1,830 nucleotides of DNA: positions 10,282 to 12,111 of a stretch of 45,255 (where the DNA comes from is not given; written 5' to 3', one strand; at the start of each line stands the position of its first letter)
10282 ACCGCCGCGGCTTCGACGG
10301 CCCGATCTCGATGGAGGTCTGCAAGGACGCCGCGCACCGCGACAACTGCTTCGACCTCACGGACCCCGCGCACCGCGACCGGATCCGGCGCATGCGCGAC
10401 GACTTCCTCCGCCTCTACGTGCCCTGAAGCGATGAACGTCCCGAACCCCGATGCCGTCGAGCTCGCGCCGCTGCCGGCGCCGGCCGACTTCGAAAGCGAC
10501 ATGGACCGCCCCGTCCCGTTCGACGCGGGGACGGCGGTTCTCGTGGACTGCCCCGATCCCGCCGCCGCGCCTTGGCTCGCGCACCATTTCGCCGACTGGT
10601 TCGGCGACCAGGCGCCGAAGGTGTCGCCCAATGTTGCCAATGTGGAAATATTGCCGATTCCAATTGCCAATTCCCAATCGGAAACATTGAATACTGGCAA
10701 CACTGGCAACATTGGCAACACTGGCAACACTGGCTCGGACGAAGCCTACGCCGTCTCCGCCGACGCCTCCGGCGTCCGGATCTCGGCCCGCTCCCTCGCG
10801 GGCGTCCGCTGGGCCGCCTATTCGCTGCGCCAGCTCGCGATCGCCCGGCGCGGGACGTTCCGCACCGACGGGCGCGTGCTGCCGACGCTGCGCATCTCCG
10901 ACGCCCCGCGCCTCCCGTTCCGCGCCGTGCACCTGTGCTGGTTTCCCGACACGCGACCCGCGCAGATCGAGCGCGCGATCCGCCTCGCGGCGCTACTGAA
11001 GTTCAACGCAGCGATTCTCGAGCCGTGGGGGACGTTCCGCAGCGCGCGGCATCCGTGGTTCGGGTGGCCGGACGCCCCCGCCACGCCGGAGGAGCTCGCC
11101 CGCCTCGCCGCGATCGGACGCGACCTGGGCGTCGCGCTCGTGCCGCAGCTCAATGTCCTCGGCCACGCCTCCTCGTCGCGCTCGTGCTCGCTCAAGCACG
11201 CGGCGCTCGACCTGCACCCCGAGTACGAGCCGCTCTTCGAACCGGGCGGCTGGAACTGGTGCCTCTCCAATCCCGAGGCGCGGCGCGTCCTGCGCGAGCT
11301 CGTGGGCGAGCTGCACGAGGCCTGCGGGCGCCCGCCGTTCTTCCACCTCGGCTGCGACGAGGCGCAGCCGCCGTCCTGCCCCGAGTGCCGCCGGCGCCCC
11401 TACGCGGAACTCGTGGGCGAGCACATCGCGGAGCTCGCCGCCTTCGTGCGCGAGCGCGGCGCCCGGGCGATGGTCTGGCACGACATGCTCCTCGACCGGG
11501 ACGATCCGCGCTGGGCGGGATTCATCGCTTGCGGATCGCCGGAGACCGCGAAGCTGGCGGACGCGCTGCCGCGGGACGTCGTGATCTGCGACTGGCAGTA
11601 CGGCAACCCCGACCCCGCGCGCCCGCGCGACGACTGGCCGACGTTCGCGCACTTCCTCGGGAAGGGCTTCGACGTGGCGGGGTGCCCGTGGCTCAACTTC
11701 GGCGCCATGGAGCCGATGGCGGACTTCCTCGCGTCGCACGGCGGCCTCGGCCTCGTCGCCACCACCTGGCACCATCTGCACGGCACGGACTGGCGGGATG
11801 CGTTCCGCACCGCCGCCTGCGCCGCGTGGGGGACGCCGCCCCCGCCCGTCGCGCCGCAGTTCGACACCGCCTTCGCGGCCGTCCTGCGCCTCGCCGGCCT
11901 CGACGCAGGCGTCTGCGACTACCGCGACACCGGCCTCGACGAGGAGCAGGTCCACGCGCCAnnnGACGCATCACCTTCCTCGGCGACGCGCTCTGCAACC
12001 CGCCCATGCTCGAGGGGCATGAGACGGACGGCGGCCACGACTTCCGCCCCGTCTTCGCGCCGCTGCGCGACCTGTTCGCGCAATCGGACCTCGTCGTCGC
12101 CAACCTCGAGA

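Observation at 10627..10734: A ~108-nt low-GC, repeat-structured, in-frame insertion inside the GH20-like gene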

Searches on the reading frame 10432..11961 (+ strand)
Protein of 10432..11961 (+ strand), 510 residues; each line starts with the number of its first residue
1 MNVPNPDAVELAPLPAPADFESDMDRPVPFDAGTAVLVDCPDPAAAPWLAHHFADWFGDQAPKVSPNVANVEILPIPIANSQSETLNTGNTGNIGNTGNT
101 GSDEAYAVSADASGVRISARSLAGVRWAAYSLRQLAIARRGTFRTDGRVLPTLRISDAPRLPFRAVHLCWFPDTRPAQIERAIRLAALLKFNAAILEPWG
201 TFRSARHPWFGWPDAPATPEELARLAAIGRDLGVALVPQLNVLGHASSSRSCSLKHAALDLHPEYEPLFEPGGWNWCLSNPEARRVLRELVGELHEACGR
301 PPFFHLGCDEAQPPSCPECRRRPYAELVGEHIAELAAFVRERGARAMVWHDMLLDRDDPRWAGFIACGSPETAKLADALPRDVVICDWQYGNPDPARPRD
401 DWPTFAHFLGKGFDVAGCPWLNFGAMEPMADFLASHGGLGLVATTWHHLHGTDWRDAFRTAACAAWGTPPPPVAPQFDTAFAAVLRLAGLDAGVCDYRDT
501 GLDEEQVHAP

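Call 8: search_protein_families(library=pfam, proteins=[window:10432-11961:+], max_evalue=0.01)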
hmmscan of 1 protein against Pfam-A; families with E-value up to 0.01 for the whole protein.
window:10432-11961:+ (510 aa): 2 families
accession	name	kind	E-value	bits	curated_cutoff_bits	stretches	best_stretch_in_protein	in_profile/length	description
PF02838.20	Glyco_hydro_20b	-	5.1e-07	30.9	26.1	1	15-158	6-124/124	Glycosyl hydrolase family 20, domain 2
PF00728.28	Glyco_hydro_20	-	3.4e-06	27.1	22.3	1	218-357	76-227/348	Glycosyl hydrolase family 20, catalytic domain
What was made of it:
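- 10432..11964 (+): Host gene: GH20-family glycoside hydrolase, 510 aa, intact. The element lies in its N-terminal GH20b domain. Pfam PF02838 covers residues 15-158 and PF00728 covers 218-357 (call 8).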

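Call 9: find_homologous_proteins(query=window:10432-11961:+, max_evalue=1e-10)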
Query window:10432-11961:+ (510 aa): 515 proteins with E <= 1e-10 among 8000 candidates; the best 120 are listed.
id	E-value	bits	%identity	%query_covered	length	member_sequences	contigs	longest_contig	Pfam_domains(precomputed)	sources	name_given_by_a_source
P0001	0.0e+0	1198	100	100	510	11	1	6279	PF00728.29,PF02838.21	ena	-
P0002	2.9e-280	949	82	99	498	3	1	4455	PF02838.21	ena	-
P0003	5.5e-280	948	81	99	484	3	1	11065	PF00728.29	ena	-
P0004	5.7e-277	938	81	99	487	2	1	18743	PF00728.29,PF02838.21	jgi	jgi:hypothetical protein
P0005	5.0e-273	925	80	99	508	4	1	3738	PF00728.29,PF02838.21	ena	-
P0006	1.0e-272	924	80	99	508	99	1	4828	PF00728.29,PF02838.21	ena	-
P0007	8.7e-271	918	80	99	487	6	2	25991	PF00728.29,PF02838.21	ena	-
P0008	1.5e-270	917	79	99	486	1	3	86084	PF00728.29,PF02838.21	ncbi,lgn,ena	-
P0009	5.8e-251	852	76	100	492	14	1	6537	PF02838.21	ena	-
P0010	6.9e-247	839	69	99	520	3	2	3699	PF00728.29,PF02838.21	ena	-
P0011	4.3e-237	807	69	99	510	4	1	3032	PF00728.29,PF02838.21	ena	-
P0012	3.4e-230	784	67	99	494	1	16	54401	PF00728.29,PF02838.21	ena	-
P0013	2.5e-229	781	65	99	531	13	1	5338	PF00728.29,PF02838.21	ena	-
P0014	9.8e-223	759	65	99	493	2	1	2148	PF00728.29,PF02838.21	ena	-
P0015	1.8e-222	758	66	99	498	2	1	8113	PF00728.29,PF02838.21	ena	-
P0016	1.8e-222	758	65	99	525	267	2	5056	PF00728.29,PF02838.21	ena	-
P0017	1.5e-221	755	64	99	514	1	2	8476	PF00728.29,PF02838.21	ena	-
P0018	4.6e-221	754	64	99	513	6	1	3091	PF00728.29,PF02838.21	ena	-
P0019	3.0e-220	751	65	99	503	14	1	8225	PF00728.29,PF02838.21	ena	-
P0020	3.3e-220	751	63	99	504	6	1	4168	PF00728.29,PF02838.21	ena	-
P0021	1.1e-219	749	63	99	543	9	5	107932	PF00728.29,PF02838.21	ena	-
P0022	5.1e-218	744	63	99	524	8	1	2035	PF00728.29,PF02838.21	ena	-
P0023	1.5e-217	742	64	99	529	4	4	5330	PF00728.29,PF02838.21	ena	-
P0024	1.7e-217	742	65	99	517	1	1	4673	PF00728.29,PF02838.21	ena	-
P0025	2.2e-217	741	61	99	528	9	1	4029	PF00728.29,PF02838.21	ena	-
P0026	3.9e-217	741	61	99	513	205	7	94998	PF00728.29,PF02838.21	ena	-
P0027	6.8e-217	740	61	99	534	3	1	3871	PF00728.29,PF02838.21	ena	-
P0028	8.2e-217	740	63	99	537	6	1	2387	PF00728.29,PF02838.21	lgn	-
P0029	1.4e-216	739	62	99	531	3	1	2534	PF00728.29,PF02838.21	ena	-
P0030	1.6e-216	739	63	99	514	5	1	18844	PF00728.29,PF02838.21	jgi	jgi:hypothetical protein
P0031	2.3e-216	738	63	99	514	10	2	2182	PF00728.29,PF02838.21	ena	-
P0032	2.9e-216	738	62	99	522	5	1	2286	PF00728.29,PF02838.21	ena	-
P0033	3.1e-216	738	63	99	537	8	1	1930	PF00728.29,PF02838.21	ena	-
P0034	3.2e-216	738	62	99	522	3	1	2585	PF00728.29,PF02838.21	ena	-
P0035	5.2e-216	737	62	99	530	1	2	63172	PF00728.29,PF02838.21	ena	-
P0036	9.2e-216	736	63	99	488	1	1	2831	PF00728.29,PF02838.21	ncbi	-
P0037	1.6e-215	735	62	99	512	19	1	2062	PF00728.29,PF02838.21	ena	-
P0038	1.7e-215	735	63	99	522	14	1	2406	PF00728.29,PF02838.21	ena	-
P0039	1.1e-214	733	63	99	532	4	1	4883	PF00728.29,PF02838.21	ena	-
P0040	1.1e-214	733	62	99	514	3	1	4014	PF00728.29,PF02838.21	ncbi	-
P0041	1.9e-214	732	61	99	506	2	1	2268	PF00728.29,PF02838.21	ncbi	-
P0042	2.1e-214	732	62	99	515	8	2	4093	PF00728.29,PF02838.21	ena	-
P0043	2.4e-214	731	63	99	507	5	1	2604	PF00728.29,PF02838.21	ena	-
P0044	2.4e-214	731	62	99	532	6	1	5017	PF00728.29,PF02838.21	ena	-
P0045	3.1e-214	731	60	99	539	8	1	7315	PF00728.29,PF02838.21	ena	-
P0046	4.2e-214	731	63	99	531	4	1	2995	PF00728.29,PF02838.21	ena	-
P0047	6.1e-214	730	61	99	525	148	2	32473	PF00728.29,PF02838.21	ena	-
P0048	6.7e-214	730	63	99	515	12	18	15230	PF00728.29,PF02838.21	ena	-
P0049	1.0e-213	729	61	99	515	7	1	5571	PF00728.29,PF02838.21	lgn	-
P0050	1.3e-213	729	62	99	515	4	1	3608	PF00728.29,PF02838.21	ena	-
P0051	1.3e-213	729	61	99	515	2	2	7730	PF00728.29,PF02838.21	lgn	-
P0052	1.9e-213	728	61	99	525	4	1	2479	PF00728.29,PF02838.21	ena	-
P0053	2.0e-213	728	61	99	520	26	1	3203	PF00728.29,PF02838.21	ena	-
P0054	1.9e-212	725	61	99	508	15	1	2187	PF00728.29,PF02838.21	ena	-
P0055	2.7e-212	725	61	99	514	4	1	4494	PF00728.29,PF02838.21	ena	-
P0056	5.0e-212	724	60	99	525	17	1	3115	PF00728.29,PF02838.21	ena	-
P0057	6.3e-212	723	62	99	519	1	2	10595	PF00728.29,PF02838.21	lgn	-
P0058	1.1e-211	723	61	99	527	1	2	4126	PF00728.29,PF02838.21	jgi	-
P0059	1.2e-211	722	61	99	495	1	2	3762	PF00728.29,PF02838.21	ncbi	-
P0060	1.8e-211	722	61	99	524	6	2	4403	PF00728.29,PF02838.21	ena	-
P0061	5.4e-211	720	61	99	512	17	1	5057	PF00728.29,PF02838.21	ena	-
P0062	7.9e-211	720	63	98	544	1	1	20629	PF00728.29,PF02838.21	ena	-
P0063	5.5e-210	717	62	99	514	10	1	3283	PF00728.29,PF02838.21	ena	-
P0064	7.5e-210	717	62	99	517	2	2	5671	PF00728.29,PF02838.21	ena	-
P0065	1.9e-209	715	59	99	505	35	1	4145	PF00728.29,PF02838.21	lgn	-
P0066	3.5e-209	714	62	99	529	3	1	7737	PF00728.29,PF02838.21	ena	-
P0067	3.8e-209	714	61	99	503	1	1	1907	PF00728.29,PF02838.21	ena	-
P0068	5.0e-209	714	62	99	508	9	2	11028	PF00728.29,PF02838.21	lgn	-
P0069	8.0e-209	713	59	99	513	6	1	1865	PF00728.29,PF02838.21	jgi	jgi:N-acetyl-beta-hexosaminidase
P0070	1.8e-208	712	61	99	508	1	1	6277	PF00728.29,PF02838.21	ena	-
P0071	8.4e-208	710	61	99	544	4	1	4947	PF00728.29,PF02838.21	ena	-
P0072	1.9e-207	709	61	99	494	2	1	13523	PF00728.29,PF02838.21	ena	-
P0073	2.4e-207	708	60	99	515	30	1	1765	PF00728.29,PF02838.21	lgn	-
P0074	5.4e-207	707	62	99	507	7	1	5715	PF00728.29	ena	-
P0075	5.8e-207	707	60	99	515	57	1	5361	PF00728.29,PF02838.21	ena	-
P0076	7.1e-207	707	59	99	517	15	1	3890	PF00728.29,PF02838.21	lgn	-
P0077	7.4e-207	707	61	99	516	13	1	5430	PF00728.29,PF02838.21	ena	-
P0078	1.0e-206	706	60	99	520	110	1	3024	PF00728.29,PF02838.21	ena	-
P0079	1.5e-206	706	61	99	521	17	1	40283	PF00728.29,PF02838.21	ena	-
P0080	1.8e-206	705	61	99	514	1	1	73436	PF00728.29,PF02838.21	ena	-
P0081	2.9e-206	705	60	99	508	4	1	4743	PF00728.29,PF02838.21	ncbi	-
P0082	3.8e-206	704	59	99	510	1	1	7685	PF00728.29,PF02838.21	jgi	-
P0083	3.9e-206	704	60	99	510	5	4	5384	PF00728.29,PF02838.21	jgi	jgi:hypothetical protein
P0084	6.8e-206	704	61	98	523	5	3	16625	PF00728.29,PF02838.21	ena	-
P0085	7.0e-206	703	60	99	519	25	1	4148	PF00728.29,PF02838.21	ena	-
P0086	1.1e-205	703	61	99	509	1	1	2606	PF00728.29,PF02838.21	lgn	-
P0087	1.6e-205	702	59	99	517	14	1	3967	PF00728.29,PF02838.21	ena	-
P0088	2.3e-205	702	59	99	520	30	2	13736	PF00728.29,PF02838.21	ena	-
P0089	2.6e-205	702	59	99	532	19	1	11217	PF00728.29,PF02838.21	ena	-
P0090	3.4e-205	701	61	99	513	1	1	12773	PF00728.29,PF02838.21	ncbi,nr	ncbi:MAG: family 20 glycosylhydrolase [Kiritimatiellia bacterium]|nr:family 20 glycosylhydrolase [Ki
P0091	7.1e-205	700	60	99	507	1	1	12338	PF00728.29,PF02838.21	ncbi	-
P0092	1.4e-204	699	60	99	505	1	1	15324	PF00728.29,PF02838.21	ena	-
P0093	1.8e-204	699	60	99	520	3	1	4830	PF00728.29,PF02838.21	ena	-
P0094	2.1e-204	699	60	98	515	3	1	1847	PF00728.29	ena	-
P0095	2.1e-204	699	58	99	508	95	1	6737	PF00728.29,PF02838.21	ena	-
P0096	3.2e-204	698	59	99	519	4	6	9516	PF00728.29,PF02838.21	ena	-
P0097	6.5e-204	697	58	99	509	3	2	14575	PF00728.29,PF02838.21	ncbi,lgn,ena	-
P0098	1.0e-203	696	60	99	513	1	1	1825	PF00728.29,PF02838.21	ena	-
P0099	1.2e-203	696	59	100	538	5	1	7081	PF00728.29,PF02838.21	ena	-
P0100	2.2e-203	695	60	99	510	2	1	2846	PF00728.29,PF02838.21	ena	-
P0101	2.2e-203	695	59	99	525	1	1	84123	PF00728.29,PF02838.21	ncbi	-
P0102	2.4e-203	695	60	99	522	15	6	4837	PF00728.29,PF02838.21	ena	-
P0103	2.4e-203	695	58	99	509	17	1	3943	PF00728.29,PF02838.21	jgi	jgi:hypothetical protein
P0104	4.2e-203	694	60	99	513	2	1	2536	PF00728.29,PF02838.21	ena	-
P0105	4.2e-203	694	58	99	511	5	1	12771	PF00728.29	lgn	-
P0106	1.2e-202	693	60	99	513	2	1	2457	PF00728.29,PF02838.21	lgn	-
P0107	1.4e-202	693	60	99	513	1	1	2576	PF00728.29,PF02838.21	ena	-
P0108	1.7e-202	692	59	99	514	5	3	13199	PF00728.29,PF02838.21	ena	-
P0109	1.7e-202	692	59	99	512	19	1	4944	PF00728.29,PF02838.21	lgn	-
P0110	1.9e-202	692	59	99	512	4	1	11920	PF00728.29,PF02838.21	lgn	-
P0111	2.3e-202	692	59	99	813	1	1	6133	PF00728.29,PF04616.21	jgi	-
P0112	3.2e-202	691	61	99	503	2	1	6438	PF00728.29,PF02838.21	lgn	-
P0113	3.2e-202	691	60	99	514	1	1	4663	PF00728.29,PF02838.21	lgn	-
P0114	3.9e-202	691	57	99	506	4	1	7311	PF00728.29,PF02838.21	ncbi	-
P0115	4.8e-202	691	60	99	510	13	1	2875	PF00728.29,PF02838.21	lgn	-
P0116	5.1e-202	691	59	99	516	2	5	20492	PF00728.29,PF02838.21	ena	-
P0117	7.5e-202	690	58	99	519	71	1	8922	PF00728.29,PF02838.21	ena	-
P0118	8.4e-202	690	60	99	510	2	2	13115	PF00728.29,PF02838.21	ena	-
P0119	9.9e-202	690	59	99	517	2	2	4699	PF00728.29,PF02838.21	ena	-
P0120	1.8e-201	689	59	96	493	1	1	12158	PF00728.29,PF02838.21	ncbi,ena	-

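Call 15: find_encoding_contigs(protein=P0010, flank=1500, max_places=2)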
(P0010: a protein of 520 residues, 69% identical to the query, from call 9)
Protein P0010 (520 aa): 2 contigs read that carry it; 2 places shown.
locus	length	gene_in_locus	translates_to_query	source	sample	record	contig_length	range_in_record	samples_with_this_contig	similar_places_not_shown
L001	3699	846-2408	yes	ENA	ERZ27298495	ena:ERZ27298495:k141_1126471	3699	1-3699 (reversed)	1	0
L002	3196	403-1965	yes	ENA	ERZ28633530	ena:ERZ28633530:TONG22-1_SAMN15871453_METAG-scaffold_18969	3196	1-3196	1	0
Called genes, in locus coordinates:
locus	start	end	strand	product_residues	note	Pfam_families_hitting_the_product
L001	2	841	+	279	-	?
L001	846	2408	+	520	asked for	PF02838:Glyco_hydro_20b, PF00728:Glyco_hydro_20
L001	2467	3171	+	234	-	PF13580:SIS_2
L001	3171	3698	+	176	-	?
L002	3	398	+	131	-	?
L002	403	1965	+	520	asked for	PF02838:Glyco_hydro_20b, PF00728:Glyco_hydro_20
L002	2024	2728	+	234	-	PF13580:SIS_2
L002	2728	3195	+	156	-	?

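Call 16: find_encoding_contigs(protein=P0013, flank=1500, max_places=2)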
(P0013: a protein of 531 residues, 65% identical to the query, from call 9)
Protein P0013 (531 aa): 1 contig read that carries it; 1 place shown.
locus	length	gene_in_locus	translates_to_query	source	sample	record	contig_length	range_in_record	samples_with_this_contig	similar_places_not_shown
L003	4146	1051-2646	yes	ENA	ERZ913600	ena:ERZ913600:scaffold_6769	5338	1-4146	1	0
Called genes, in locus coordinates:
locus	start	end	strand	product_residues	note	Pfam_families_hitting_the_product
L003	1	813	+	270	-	?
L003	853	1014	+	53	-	-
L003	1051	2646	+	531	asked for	PF02838:Glyco_hydro_20b, PF00728:Glyco_hydro_20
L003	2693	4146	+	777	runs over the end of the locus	PF03648:Glyco_hydro_67N, PF16126:DUF4838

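Call 17: find_encoding_contigs(protein=P0016, flank=1500, max_places=2)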
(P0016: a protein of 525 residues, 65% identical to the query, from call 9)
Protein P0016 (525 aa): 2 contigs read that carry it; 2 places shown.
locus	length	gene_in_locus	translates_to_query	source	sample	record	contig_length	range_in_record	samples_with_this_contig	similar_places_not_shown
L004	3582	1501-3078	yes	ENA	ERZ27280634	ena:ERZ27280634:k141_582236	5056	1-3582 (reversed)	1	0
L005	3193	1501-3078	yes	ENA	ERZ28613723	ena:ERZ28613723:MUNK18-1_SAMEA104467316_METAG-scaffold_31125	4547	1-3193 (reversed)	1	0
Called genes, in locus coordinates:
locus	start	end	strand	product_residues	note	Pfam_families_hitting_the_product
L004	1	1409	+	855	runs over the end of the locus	PF00753:Lactamase_B (weak), PF14863:Alkyl_sulf_dimr, PF14864:Alkyl_sulf_C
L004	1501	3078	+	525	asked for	PF02838:Glyco_hydro_20b, PF00728:Glyco_hydro_20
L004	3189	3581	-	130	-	?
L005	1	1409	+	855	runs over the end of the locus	PF00753:Lactamase_B (weak), PF14863:Alkyl_sulf_dimr, PF14864:Alkyl_sulf_C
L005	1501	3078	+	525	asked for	PF02838:Glyco_hydro_20b, PF00728:Glyco_hydro_20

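Call 20: find_related_loci(query=A1, collection=metagenome_contigs, flank=3000)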
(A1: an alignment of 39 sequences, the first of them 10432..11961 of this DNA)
Query A1 (510 aa) in metagenome_contigs; peptide patterns used: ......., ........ (x = any residue, [..] = any of these).
281 stretches matched a pattern; 110 encode a relative of the query (tblastn E <= 1e-3); the best 80 are kept; 80 distinct loci.
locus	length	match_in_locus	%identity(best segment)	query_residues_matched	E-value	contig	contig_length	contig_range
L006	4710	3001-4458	81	5-507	0e+0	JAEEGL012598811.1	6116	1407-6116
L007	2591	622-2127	79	5-510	0e+0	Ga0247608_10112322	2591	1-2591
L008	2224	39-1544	79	5-510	0e+0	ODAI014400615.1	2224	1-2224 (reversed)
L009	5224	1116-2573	75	1-507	0e+0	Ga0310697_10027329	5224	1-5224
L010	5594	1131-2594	66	2-507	0e+0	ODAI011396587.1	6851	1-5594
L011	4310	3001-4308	80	5-444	0e+0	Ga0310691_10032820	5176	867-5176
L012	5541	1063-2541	65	2-507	0e+0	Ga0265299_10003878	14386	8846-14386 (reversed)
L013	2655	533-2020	63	2-507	0e+0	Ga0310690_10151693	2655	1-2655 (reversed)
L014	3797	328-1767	62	2-507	0e+0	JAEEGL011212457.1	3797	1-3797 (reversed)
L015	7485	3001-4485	63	2-507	0e+0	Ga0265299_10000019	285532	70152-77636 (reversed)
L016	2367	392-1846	62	2-507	0e+0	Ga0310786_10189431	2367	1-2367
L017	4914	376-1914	64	1-507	0e+0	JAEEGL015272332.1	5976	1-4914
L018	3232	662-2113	62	2-507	0e+0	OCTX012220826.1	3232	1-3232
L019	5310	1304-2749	62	2-507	0e+0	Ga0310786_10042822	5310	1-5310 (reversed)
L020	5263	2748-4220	62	2-507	0e+0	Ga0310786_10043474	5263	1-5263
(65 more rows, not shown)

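Call 38: find_encoding_contigs(protein=P0008, flank=10000, max_places=1)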
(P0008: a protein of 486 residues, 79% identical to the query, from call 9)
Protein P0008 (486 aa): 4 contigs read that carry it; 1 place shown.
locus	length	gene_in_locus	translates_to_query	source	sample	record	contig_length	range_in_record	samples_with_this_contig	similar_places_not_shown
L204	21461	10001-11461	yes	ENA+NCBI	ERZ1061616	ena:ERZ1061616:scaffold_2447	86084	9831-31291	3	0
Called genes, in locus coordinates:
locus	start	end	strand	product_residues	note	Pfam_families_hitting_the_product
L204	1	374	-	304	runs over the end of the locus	PF12833:HTH_18, PF00165:HTH_AraC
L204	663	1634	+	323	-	PF00722:Glyco_hydro_16, PF26113:GH16_XgeA (weak)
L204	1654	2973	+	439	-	PF00082:Peptidase_S8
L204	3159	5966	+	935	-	-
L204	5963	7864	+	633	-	PF13734:Inhibitor_I69 (weak), PF01640:Peptidase_C10, PF13620:CarboxypepD_reg (weak)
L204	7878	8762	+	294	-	PF01261:AP_endonuc_2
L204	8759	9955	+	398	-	PF00149:Metallophos (weak)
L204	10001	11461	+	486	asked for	PF02838:Glyco_hydro_20b, PF00728:Glyco_hydro_20 (weak)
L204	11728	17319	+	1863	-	PF00754:F5_F8_type_C, PF22633:F5_F8_type_C_2 (faint), PF16656:Pur_ac_phosph_N (faint), PF22842:Pel9A-like_beta_helix (faint), PF10102:DUF2341 (weak)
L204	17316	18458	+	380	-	-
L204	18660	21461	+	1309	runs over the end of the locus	PF13385:Laminin_G_3 (weak)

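Call 39: find_encoding_contigs(protein=P0038, flank=600, max_places=1)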
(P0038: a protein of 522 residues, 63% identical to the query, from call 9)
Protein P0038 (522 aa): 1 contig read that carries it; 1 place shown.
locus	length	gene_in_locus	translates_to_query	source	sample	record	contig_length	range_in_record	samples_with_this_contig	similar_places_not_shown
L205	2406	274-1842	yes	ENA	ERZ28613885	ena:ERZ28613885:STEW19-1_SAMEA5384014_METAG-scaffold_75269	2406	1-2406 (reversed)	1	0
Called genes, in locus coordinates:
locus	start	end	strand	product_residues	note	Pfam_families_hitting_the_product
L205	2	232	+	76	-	?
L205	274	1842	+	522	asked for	PF02838:Glyco_hydro_20b, PF00728:Glyco_hydro_20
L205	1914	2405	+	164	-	?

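Call 40: find_encoding_contigs(protein=P0055, flank=600, max_places=1)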
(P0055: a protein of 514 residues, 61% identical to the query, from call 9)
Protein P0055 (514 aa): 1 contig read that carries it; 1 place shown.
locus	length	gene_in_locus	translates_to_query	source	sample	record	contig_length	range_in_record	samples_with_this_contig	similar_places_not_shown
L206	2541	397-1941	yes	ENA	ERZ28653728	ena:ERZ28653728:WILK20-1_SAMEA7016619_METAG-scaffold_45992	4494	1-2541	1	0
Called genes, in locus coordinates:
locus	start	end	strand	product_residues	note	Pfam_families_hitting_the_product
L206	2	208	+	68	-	?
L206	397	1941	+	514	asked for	PF02838:Glyco_hydro_20b, PF00728:Glyco_hydro_20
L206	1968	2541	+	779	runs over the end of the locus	PF03648:Glyco_hydro_67N (faint), PF16126:DUF4838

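Call 47: predict_structure(alignment_id=A1)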
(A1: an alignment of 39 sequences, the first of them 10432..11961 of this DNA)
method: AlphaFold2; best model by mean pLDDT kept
length: 510 residues; sequences in the alignment: 39
mean_pLDDT: 81.2   pTM: 0.86
mean pLDDT of the five models: 81.2, 79.6, 79.2, 76.5, 70.1
residues with pLDDT >= 90: 214; 70-90: 191; 50-70: 58; < 50: 47
segments of 3 or more residues with pLDDT < 50: 1-9, 81-99, 142-144, 246-252, 503-510
pLDDT, mean of each block of 10 residues (from residue 1): 39 84 90 95 97 93 88 78 40 40 89 95 96 85 67 93 91 85 92 91 91 88 97 96 55 63 86 78 94 97 83 71 79 93 94 87 81 84 86 63 91 91 84 91 68 80 85 63 84 71 39
secondary structure, 60 per line:
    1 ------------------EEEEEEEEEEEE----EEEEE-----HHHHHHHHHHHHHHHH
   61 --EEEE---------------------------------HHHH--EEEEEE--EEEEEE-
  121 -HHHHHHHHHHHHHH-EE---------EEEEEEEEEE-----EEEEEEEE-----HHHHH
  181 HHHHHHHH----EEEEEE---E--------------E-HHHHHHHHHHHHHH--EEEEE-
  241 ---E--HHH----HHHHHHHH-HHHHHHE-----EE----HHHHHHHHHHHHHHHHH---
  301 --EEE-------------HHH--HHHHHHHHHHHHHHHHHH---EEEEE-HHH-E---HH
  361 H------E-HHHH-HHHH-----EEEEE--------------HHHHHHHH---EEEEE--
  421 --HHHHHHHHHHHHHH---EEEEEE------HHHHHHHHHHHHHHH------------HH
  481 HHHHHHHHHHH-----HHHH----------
elements in order: E19-30 E35-39 H45-60 E63-66 H100-103 E106-111 E114-119 H122-135 E148-157 E163-170 H176-188 E193-198 H219-232 E235-239 H254-261 H263-268 H281-297 E303-305 H324-341 E345-349 H370-373 H375-378 E384-388 H403-410 E414-418 H423-436 E440-445 H452-466 H479-491 H497-500
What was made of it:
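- AF2 gives residues 81-99 a pLDDT below 50, and residues 67-99 are coil between strands 63-66 and 106-111 (call 47).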
